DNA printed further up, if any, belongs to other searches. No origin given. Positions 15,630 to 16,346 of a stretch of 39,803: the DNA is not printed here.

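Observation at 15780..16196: Possible restriction-endonuclease-like ORF immediately after the DNA polymerase gene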

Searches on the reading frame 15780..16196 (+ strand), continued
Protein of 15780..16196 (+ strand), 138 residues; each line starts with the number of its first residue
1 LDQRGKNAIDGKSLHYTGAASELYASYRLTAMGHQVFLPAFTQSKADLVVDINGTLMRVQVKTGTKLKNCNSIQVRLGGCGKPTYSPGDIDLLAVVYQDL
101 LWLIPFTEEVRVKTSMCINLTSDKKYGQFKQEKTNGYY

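Call 81: search_protein_families(library=padloc, proteins=[window:15780-16193:+], max_evalue=0.01)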
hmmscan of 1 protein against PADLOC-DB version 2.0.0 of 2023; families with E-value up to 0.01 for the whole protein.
window:15780-16193:+ (138 aa): 1 family
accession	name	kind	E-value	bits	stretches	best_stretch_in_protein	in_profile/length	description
PDLC03700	HEase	-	0.0017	16.5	1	17-64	6-53/150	homing endonuclease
